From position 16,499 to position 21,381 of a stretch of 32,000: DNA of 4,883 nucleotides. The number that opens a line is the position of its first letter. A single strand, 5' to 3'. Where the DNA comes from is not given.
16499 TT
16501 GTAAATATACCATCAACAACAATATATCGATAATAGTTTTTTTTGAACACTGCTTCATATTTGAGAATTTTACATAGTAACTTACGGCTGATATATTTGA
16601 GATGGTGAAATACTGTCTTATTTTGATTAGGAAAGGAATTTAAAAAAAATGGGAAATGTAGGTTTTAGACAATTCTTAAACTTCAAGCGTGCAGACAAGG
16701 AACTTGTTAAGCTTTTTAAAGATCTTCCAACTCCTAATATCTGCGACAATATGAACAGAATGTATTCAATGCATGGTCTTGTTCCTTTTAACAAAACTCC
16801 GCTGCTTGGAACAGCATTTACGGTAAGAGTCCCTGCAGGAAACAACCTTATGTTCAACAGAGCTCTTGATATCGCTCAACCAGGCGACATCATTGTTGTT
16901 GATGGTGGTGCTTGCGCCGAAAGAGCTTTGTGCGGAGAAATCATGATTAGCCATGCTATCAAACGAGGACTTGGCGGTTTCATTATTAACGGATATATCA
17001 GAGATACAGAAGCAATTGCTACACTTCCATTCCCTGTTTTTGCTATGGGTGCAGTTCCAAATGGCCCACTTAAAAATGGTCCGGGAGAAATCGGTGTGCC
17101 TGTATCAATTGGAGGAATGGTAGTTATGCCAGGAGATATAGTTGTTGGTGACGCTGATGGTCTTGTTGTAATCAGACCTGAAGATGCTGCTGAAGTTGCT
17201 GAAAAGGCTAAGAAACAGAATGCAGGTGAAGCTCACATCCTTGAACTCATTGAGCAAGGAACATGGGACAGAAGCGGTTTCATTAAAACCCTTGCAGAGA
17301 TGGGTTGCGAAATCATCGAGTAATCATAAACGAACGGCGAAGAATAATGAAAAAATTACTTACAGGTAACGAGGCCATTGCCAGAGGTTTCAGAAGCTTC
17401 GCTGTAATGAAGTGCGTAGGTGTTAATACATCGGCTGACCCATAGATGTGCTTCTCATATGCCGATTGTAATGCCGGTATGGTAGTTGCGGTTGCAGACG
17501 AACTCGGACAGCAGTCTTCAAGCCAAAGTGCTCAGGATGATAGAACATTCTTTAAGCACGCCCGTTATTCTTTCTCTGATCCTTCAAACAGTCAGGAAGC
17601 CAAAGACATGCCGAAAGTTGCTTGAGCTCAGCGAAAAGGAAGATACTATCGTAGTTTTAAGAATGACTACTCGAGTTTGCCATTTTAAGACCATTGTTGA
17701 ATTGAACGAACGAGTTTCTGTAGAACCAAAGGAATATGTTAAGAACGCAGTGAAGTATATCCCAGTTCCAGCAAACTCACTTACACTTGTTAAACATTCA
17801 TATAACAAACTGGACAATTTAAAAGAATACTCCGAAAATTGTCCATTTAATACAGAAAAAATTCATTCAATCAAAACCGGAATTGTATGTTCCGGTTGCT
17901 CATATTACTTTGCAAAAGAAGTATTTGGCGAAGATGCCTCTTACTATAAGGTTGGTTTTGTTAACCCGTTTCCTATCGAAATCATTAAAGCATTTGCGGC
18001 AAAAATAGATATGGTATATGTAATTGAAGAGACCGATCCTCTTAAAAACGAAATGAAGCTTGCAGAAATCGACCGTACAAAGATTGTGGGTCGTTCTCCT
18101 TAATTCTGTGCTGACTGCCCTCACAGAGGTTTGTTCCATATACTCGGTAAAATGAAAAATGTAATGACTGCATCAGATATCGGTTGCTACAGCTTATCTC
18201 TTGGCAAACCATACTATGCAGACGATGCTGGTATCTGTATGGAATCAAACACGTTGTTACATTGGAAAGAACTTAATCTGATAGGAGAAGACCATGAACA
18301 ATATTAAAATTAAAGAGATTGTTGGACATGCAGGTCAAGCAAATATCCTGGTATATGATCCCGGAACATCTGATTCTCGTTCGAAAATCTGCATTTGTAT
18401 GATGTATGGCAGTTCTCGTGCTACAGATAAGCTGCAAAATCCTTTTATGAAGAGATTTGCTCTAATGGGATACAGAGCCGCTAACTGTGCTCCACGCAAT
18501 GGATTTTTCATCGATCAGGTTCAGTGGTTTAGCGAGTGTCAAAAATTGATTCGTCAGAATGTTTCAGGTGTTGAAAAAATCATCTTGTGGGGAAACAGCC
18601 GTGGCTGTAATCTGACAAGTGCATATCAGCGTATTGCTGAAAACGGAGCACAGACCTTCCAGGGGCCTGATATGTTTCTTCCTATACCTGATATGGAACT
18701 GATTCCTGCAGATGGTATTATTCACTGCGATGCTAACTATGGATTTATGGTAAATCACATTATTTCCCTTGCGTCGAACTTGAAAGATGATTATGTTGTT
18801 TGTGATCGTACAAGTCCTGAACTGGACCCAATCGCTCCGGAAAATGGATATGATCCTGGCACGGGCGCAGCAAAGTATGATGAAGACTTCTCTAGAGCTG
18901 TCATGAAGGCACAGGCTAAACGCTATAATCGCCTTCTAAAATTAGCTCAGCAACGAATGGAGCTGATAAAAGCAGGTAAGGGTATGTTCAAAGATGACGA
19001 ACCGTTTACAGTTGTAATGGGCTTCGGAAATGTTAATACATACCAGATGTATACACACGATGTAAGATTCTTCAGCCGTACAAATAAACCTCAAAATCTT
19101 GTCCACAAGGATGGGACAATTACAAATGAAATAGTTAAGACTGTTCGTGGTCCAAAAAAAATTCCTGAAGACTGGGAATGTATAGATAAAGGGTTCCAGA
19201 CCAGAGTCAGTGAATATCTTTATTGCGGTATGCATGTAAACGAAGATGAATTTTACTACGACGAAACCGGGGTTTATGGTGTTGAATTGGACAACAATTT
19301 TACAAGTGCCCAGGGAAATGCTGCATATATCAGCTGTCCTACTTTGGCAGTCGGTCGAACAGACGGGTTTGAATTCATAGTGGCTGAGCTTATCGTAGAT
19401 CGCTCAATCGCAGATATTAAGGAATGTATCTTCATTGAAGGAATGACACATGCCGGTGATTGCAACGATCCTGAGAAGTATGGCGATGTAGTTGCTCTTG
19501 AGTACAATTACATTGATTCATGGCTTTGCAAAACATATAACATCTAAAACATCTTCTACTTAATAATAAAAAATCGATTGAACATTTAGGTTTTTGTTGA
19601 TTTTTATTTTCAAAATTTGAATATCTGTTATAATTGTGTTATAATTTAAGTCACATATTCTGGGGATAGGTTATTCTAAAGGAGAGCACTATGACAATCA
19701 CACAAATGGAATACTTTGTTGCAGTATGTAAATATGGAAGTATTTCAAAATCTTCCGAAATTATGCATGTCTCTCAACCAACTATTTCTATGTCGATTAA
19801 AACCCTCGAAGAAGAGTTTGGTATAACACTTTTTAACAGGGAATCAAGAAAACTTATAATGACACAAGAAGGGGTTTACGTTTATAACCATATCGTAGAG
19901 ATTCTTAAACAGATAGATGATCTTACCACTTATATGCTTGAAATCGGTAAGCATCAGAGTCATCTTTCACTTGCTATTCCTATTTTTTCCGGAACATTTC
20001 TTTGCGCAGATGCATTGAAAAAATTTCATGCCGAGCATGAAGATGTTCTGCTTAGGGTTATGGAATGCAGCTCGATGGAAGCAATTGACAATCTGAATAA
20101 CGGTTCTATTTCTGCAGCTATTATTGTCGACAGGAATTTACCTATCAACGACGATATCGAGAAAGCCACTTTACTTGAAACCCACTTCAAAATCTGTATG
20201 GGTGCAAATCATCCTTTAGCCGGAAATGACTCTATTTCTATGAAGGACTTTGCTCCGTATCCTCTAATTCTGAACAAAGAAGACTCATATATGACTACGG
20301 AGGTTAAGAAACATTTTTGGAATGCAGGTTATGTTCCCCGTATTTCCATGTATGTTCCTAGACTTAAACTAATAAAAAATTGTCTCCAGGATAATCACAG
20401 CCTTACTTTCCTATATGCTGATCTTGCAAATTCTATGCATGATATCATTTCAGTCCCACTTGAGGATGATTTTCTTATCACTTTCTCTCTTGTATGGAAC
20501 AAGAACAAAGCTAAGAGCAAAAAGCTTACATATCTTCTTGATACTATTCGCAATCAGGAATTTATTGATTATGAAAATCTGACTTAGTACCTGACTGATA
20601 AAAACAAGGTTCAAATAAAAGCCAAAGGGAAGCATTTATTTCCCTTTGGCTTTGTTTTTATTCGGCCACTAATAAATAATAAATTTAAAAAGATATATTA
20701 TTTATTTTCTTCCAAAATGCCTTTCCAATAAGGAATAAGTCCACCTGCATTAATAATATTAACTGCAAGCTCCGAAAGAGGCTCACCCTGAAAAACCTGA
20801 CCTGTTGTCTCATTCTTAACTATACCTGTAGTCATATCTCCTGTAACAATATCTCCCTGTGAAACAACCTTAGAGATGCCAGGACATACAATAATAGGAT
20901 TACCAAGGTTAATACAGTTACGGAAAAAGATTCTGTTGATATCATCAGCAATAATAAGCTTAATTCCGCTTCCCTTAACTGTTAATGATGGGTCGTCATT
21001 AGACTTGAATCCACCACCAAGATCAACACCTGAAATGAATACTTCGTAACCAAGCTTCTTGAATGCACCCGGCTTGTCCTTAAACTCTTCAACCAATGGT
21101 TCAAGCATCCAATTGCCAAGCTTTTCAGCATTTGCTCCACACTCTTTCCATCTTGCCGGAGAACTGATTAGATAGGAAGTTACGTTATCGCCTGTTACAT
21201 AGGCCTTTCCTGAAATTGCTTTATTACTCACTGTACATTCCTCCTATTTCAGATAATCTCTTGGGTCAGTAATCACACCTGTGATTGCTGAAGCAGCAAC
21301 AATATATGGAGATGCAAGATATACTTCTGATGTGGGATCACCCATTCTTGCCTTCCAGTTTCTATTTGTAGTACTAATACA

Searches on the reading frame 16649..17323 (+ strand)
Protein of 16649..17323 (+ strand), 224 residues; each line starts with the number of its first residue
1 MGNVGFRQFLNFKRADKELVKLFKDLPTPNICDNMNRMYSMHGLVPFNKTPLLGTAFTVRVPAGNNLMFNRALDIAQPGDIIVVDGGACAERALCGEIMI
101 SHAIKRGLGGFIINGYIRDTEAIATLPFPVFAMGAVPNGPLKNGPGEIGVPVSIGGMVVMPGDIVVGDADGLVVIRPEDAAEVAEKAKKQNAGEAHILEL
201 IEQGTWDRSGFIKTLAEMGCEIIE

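Call 4: search_protein_families(library=pfam, proteins=[window:16649-17323:+], max_evalue=0.01)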
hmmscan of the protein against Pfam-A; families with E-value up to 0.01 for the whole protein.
window:16649-17323:+ (224 aa): 1 family
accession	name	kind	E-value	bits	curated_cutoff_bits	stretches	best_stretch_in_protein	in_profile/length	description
PF03737.21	RraA-like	-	4.3e-47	160.6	24.5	1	28-174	1-152/152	Aldolase/RraA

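Call 5: search_protein_families(library=ncbifam, proteins=[window:16649-17323:+], max_evalue=0.01)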
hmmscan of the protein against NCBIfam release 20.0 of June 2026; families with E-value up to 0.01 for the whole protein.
window:16649-17323:+ (224 aa): 10 families
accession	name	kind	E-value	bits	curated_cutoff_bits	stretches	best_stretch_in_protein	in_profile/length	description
NF004850.0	PRK06201.1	subfamily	2.9e-74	249.3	231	1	4-220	4-222/222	hypothetical protein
NF005442.0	PRK07028.1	equivalog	7.6e-41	140.1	593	1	13-205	223-415/430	bifunctional hexulose-6-phosphate synthase/ribonuclease regulator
NF006731.0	PRK09262.1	equivalog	1e-34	120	179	1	11-204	12-207/229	4-carboxy-4-hydroxy-2-oxoadipate aldolase/oxaloacetate decarboxylase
TIGR02798.1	ligK_PcmE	equivalog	7.9e-30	104.1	304.5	1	11-203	6-200/222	4-carboxy-4-hydroxy-2-oxoadipate aldolase/oxaloacetate decarboxylase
NF006093.0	PRK08245.1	subfamily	3.4e-29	101.9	208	1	70-205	79-215/240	hypothetical protein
NF006875.0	PRK09372.1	equivalog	8.3e-27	93.9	136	1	28-176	5-155/161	ribonuclease E activity regulator RraA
NF009399.0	PRK12764.1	equivalog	9.1e-25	87.6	444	1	70-205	338-474/501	fumarylacetoacetate hydrolase family protein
TIGR01935.1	NOT-MenG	subfamily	4.8e-24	84.9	123.8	1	48-174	24-149/150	RraA family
NF009134.0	PRK12487.1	equivalog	9.4e-23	80.7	196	1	29-175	6-154/161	putative 4-hydroxy-4-methyl-2-oxoglutarate aldolase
TIGR02998.1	RraA_entero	equivalog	2.6e-13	50.4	241.25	1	52-175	32-154/161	ribonuclease E activity regulator RraA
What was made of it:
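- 16649..17323 (+): RraA2: the second RraA-fold protein, and the one closer to the HMG/CHA aldolase. NCBIfam PRK06201 249 bits, above its cut-off of 231 (call 5).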

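Call 56: search_solved_structures(query=window:16649-17323:+, max_evalue=0.000001, show_alignments=5)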
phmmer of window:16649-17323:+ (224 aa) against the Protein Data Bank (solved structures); distinct sequences matched with E-value up to 0.000001: 10.
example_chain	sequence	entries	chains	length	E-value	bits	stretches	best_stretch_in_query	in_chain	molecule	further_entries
3noj_A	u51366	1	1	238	6.5e-24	88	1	11-187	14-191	4-carboxy-4-hydroxy-2-oxoadipate aldolase/oxaloacetate decarboxylase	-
1j3l_A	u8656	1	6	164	1.1e-19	74.2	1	53-179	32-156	Demethylmenaquinone Methyltransferase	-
2pcn_A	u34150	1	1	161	9.2e-19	71.2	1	54-177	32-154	S-adenosylmethionine:2-demethylmenaquinone methyltransferase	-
3c8o_A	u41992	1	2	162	4.3e-17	65.7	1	50-176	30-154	Regulator of ribonuclease activity A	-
5x15_A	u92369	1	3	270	4.9e-17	65.5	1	72-204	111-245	Putative transferase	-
1nxj_A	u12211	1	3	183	1.8e-16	63.7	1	51-175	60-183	Probable S-adenosylmethionine:2-demethylmenaquinone methyltransferase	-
3k4i_A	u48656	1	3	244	1.1e-15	61.1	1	50-205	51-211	uncharacterized protein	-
1vi4_A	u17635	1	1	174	4.2e-15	59.2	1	22-186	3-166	Regulator of ribonuclease activity A protein 1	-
5ir2_A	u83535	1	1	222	3.1e-13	53.1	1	12-189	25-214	Cellulase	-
1q5x_A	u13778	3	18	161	6.5e-12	48.8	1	54-178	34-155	REGULATOR OF RNASE E ACTIVITY A | REGULATOR OF RIBONUCLEASE ACTIVITY A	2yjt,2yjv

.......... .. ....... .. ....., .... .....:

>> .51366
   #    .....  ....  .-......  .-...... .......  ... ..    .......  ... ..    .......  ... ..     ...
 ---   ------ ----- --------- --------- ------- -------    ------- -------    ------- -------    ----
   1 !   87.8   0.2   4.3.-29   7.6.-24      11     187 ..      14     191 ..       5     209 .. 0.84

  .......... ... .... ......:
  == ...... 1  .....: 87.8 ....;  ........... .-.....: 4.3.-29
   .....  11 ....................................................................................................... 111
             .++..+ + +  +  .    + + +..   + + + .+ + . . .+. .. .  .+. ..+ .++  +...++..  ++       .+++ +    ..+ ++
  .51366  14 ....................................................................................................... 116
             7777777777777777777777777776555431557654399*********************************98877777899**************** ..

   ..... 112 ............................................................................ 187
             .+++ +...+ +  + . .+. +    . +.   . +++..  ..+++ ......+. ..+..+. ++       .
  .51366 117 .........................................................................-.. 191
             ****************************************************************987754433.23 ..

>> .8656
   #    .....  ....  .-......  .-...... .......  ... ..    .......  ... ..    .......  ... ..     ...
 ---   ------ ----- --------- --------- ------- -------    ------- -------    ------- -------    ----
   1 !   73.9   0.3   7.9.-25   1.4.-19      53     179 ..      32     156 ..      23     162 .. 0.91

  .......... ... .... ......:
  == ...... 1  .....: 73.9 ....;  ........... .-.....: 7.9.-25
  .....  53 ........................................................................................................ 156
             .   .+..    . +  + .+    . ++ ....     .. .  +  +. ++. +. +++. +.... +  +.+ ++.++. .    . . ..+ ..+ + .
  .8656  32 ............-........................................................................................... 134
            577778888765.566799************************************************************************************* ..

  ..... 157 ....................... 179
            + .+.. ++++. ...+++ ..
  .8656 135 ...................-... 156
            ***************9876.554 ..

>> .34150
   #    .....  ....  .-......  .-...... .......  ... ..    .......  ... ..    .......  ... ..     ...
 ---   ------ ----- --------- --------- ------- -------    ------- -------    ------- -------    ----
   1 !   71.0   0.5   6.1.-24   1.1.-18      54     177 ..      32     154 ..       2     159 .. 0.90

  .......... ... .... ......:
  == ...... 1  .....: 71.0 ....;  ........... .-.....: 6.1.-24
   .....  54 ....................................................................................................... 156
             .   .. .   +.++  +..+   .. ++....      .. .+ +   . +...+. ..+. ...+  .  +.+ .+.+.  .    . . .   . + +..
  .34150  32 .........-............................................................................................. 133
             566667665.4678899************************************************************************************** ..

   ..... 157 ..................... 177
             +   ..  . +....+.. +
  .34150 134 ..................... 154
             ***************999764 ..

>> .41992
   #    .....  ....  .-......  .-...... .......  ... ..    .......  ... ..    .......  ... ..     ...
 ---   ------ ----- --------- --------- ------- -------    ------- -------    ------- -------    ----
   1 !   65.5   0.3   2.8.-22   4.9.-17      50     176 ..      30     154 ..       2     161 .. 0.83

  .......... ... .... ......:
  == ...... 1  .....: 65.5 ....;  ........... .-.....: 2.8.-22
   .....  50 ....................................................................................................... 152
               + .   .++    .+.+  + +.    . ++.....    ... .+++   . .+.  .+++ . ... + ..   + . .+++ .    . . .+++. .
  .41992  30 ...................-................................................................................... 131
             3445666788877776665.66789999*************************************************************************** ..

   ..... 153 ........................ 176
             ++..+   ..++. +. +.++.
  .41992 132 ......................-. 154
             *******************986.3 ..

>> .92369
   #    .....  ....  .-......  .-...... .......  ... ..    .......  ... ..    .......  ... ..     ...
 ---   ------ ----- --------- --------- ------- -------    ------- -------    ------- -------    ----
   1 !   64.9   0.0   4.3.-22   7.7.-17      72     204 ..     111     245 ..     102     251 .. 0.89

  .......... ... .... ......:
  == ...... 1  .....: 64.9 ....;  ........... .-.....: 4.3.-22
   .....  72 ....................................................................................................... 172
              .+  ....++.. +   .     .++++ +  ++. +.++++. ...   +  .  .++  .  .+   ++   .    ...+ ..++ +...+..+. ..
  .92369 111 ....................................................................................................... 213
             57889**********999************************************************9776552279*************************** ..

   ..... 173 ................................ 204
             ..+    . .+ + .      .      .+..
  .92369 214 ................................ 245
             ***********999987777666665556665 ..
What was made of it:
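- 16649..17323 (+): PDB 3noj E=6.5e-24, with R118-D119 aligned to Arg123-Asp124 (call 56).
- RraA2's best PDB hit is the HMG/CHA aldolase, E=6.5e-24 (call 56).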

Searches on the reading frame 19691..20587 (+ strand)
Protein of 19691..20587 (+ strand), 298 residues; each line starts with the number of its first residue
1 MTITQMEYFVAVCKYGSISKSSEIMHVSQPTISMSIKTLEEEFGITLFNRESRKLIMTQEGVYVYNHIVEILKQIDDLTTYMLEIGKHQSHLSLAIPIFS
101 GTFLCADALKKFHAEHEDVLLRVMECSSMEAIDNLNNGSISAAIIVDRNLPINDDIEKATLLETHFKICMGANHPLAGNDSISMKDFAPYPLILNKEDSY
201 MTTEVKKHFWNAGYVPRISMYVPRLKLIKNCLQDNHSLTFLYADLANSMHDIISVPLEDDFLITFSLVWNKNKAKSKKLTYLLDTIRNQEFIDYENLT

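Call 60: search_protein_families(library=pfam, proteins=[window:19691-20587:+], max_evalue=0.01)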
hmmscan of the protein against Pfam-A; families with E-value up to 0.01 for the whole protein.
window:19691-20587:+ (298 aa): 2 families
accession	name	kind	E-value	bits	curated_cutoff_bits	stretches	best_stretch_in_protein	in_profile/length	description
PF03466.25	LysR_substrate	-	1.1e-25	90.7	28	1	88-288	4-206/209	LysR substrate binding domain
PF00126.33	HTH_1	-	5.8e-19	68.2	26.6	1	4-61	2-59/60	Bacterial regulatory helix-turn-helix protein, lysR family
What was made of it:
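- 19691..20587 (+): LysR-type regulator. In relatives the equivalent gene is divergent from DUF6282. Pfam HTH_1 + LysR_substrate (call 60).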

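Call 71: search_protein_families(library=ncbifam, proteins=[window:19691-20587:+], max_evalue=0.00001)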
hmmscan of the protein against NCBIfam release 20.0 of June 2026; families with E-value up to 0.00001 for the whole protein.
window:19691-20587:+ (298 aa): 49 families (the best 25 are shown)
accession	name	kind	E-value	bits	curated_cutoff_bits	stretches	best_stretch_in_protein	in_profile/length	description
NF047520.1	trans_act_CidR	equivalog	6.9e-45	153.5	415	1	1-287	1-289/292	cidABC operon transcriptional activator CidR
NF040786.1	LysR_Sec_metab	equivalog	5.9e-33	114.1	250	1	1-288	1-296/298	selenium metabolism-associated LysR family transcriptional regulator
NF008416.0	PRK11242.1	equivalog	6.4e-29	101.2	277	1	2-276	2-277/300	transcriptional regulator CynR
NF053705.1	TransRegGltCGpos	equivalog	8e-29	100.8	350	1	1-237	1-237/300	glutamate biosynthesis transcriptional regulator GltC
TIGR03339.1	phn_lysR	subfamily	4.4e-27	95.1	341.1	1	5-273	1-266/279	aminoethylphosphonate catabolism associated LysR family transcriptional regulator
NF007439.0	PRK09986.1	equivalog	2.4e-25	89.5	290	1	6-284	12-292/296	LysR family transcriptional regulator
TIGR02424.1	TF_pcaQ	equivalog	4.3e-25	88.2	303.8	1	6-214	8-217/300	pca operon transcription factor PcaQ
NF045775.1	acetoin_reg_AlsR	exception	4.8e-25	88.6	430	1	1-220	1-221/290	acetoin biosynthesis transcriptional regulator AlsR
NF007385.0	PRK09906.1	equivalog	4.8e-23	81.7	356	1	1-287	1-288/296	DNA-binding transcriptional regulator HcaR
NF007307.0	PRK09791.1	equivalog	5.8e-23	81.5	336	1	3-245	7-248/302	LysR family transcriptional regulator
NF008361.0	PRK11151.1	equivalog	1.1e-22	80.7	329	1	1-241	1-240/305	DNA-binding transcriptional regulator OxyR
NF047354.1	trans_reg_GltC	equivalog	1.6e-22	80.4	300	1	1-287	1-285/290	glutamate biosynthesis transcriptional regulator GltC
NF009327.0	PRK12684.1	subfamily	3.5e-21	75.7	402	1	1-220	1-222/313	CysB family HTH-type transcriptional regulator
NF008410.0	PRK11233.1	equivalog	4.5e-21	75.3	309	1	1-250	1-247/305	nitrogen assimilation transcriptional regulator NAC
NF009326.0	PRK12681.1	equivalog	1.6e-20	73.8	436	1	1-229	1-231/324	HTH-type transcriptional regulator CysB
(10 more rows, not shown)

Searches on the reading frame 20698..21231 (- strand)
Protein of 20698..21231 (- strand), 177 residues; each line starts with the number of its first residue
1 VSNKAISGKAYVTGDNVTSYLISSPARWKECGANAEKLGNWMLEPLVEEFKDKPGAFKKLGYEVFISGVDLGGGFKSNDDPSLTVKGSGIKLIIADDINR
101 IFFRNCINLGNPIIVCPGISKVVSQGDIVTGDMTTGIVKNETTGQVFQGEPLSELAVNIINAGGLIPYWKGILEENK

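Call 60: search_protein_families(library=pfam, proteins=[window:20698-21231:-], max_evalue=0.01)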
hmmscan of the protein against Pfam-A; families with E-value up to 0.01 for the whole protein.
window:20698-21231:- (177 aa): 0 families

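Call 71: search_protein_families(library=ncbifam, proteins=[window:20698-21231:-], max_evalue=0.00001)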
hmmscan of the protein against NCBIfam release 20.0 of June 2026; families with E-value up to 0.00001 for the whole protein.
window:20698-21231:- (177 aa): 5 families
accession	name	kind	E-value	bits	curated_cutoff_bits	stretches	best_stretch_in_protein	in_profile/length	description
TIGR02084.1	leud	equivalog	2e-26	92.5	245.85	1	8-169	1-154/156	3-isopropylmalate dehydratase small subunit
TIGR02087.1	LEUD_arch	subfamily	4.8e-23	81.6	108.95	1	8-170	1-155/157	LeuD/DmdB family oxidoreductase small subunit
NF040625.1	HacB2_Meth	equivalog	4.8e-23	81.4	230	1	4-167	2-154/161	homoaconitase small subunit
NF040604.2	HacB_Meth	equivalog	1.5e-18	67.1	230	1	6-170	3-158/159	homoaconitase small subunit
NF010629.0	PRK14023.1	equivalog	1.1e-12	48.1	229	1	63-170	51-155/166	homoaconitate hydratase small subunit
